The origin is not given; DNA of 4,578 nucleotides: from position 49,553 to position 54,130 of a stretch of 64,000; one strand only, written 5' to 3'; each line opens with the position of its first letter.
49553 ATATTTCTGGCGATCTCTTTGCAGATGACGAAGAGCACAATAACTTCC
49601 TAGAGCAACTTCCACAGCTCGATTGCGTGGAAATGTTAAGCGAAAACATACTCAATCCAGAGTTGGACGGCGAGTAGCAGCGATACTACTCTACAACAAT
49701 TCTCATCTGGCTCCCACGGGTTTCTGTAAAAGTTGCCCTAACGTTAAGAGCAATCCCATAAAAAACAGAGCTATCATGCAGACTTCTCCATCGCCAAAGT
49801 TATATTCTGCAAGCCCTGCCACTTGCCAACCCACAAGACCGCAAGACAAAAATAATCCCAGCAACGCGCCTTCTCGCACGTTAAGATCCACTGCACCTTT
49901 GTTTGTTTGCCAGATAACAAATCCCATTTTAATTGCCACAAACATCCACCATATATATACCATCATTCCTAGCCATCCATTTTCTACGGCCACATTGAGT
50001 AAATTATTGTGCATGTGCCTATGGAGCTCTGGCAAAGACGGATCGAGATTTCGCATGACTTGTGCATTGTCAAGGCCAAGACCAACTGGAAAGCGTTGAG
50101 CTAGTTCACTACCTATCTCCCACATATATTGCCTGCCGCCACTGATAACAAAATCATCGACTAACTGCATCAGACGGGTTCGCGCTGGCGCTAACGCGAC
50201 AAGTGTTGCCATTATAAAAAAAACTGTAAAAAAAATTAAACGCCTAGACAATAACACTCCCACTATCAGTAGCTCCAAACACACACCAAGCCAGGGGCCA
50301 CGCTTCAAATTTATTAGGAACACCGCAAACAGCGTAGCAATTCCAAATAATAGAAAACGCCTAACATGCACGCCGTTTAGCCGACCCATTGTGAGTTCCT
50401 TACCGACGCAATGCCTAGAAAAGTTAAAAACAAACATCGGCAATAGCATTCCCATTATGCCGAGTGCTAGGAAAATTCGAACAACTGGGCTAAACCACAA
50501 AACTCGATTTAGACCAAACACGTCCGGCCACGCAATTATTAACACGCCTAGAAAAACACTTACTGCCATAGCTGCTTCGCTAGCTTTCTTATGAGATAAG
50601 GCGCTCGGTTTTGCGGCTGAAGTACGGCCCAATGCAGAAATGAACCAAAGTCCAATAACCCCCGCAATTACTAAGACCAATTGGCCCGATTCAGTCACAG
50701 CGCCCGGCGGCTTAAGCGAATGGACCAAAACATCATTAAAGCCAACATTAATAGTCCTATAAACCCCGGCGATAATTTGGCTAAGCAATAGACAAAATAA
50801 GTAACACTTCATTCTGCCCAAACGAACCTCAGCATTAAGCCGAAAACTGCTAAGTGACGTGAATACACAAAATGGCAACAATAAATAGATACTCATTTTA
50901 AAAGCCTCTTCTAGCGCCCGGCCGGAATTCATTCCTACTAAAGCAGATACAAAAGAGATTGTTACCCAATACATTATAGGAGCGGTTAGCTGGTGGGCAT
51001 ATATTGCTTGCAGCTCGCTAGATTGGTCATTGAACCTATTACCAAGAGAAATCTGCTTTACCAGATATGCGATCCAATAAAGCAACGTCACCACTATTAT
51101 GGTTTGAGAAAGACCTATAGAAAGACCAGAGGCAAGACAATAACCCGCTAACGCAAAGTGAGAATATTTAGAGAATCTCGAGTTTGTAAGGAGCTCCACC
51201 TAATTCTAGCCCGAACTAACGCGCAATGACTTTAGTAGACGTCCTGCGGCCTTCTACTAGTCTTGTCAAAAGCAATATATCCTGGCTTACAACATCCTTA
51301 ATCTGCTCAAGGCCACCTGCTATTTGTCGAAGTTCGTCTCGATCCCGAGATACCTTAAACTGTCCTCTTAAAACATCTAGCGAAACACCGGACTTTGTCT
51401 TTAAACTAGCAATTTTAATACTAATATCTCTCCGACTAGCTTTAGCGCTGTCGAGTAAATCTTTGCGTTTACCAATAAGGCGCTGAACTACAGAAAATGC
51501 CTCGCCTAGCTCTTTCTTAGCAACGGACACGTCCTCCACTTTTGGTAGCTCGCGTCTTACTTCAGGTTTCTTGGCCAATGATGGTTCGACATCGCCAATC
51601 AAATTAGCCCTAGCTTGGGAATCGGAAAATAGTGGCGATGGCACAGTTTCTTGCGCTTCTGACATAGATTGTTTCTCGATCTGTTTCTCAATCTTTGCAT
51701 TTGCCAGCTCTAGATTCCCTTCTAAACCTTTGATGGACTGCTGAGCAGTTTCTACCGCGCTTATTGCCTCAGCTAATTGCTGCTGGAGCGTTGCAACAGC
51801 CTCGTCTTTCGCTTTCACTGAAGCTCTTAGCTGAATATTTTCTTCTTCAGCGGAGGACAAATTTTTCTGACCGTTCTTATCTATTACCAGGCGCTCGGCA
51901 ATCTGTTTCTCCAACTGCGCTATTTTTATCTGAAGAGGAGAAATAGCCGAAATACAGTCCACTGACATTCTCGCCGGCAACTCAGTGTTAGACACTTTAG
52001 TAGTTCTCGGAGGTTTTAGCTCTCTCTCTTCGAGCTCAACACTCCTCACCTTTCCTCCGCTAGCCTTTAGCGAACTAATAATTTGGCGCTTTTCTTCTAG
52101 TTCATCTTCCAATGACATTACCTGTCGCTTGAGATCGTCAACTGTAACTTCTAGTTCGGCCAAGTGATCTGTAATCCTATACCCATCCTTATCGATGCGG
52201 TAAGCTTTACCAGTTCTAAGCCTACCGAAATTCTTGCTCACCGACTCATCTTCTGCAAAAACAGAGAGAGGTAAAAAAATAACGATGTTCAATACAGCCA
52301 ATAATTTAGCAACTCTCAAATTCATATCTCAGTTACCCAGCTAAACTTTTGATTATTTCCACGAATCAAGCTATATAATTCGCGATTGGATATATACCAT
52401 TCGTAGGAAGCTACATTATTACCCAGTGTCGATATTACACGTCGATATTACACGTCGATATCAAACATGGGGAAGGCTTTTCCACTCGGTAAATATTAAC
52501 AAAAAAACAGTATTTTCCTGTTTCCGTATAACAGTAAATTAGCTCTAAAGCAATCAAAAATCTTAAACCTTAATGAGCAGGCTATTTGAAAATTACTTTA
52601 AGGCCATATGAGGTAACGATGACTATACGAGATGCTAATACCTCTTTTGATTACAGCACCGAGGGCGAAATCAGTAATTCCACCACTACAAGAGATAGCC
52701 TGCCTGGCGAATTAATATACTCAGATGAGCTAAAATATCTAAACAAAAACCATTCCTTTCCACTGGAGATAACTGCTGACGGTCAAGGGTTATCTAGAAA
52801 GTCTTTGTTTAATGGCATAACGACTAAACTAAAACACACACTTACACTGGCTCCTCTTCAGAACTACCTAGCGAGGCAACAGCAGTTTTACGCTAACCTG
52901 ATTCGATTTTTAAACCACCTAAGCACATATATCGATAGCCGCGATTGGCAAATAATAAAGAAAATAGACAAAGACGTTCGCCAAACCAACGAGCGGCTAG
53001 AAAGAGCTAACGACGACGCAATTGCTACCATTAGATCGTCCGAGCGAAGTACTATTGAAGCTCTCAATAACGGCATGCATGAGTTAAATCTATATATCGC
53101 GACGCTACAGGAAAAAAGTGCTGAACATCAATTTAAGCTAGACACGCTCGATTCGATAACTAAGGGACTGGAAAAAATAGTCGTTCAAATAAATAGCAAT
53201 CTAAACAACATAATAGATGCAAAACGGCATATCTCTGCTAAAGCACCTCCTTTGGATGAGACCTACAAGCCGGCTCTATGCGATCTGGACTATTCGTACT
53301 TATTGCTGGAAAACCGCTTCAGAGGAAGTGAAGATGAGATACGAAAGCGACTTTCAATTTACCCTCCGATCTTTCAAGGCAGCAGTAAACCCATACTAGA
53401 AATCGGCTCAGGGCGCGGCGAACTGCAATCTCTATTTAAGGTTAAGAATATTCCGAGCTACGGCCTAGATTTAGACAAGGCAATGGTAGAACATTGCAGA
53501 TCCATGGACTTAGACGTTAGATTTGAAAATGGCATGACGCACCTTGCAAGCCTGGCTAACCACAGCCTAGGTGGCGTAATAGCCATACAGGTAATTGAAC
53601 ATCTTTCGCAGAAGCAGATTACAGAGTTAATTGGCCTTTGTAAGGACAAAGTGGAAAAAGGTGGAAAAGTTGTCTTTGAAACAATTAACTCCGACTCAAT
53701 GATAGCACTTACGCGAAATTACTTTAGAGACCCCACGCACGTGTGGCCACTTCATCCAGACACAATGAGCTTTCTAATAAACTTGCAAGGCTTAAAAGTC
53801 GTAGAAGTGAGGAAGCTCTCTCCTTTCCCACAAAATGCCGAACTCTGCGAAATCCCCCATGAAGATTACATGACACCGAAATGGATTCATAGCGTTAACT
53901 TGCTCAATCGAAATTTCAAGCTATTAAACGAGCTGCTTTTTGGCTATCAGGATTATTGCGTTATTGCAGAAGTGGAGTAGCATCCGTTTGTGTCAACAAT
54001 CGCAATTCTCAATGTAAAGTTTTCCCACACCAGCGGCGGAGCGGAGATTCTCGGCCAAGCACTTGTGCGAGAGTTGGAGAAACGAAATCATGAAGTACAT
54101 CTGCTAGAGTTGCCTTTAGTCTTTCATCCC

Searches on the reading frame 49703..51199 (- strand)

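Call 25: search_protein_families(library=pfam, proteins=[window:49703-51199:-], max_evalue=0.00001)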
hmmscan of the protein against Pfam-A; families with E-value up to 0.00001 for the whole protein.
window:49703-51199:- (498 aa): 1 family
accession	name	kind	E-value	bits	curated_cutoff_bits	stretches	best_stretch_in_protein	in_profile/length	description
PF04932.20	Wzy_C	-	3.5e-14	53.3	31.7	1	286-416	2-149/149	O-Antigen ligase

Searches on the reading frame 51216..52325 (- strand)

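Call 25: search_protein_families(library=pfam, proteins=[window:51216-52325:-], max_evalue=0.00001)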
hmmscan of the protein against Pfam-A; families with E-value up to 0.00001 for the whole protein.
window:51216-52325:- (369 aa): 0 families

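Call 38: search_protein_families(library=pfam, proteins=[window:51216-52325:-], max_evalue=0.01)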
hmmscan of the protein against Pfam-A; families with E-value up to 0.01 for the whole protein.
window:51216-52325:- (369 aa): 6 families
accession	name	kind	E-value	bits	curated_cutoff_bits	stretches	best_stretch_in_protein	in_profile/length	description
PF23991.1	DUF7310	-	7.1e-05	23.7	40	1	144-217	9-75/83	Coiled-coil region of unknown function (DUF7310)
PF13094.11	CENP-Q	-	0.00045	20.8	28.5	1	152-227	20-96/162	CENP-Q, a CENPA-CAD centromere complex subunit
PF13851.11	GAS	-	0.0018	18.2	32.3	0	134-225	27-119/200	Growth-arrest specific micro-tubule binding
PF07160.18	SKA1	-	0.006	16.9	29.6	0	30-88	11-68/243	Spindle and kinetochore-associated protein 1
PF19111.5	DUF5798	-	0.0065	17.1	27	1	51-87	27-63/89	Family of unknown function (DUF5798)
PF15233.11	SYCE1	-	0.0079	16.7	27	1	124-221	10-107/152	Synaptonemal complex central element protein 1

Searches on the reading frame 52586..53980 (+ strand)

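Call 25: search_protein_families(library=pfam, proteins=[window:52586-53980:+], max_evalue=0.00001)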
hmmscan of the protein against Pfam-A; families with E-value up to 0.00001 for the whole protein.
window:52586-53980:+ (464 aa): 2 families
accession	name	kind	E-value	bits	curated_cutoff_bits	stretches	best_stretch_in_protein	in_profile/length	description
PF13489.12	Methyltransf_23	-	1.6e-09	38.1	27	1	261-407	18-163/164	Methyltransferase domain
PF13649.12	Methyltransf_25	-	2.4e-06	28.6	27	1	270-360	1-97/97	Methyltransferase domain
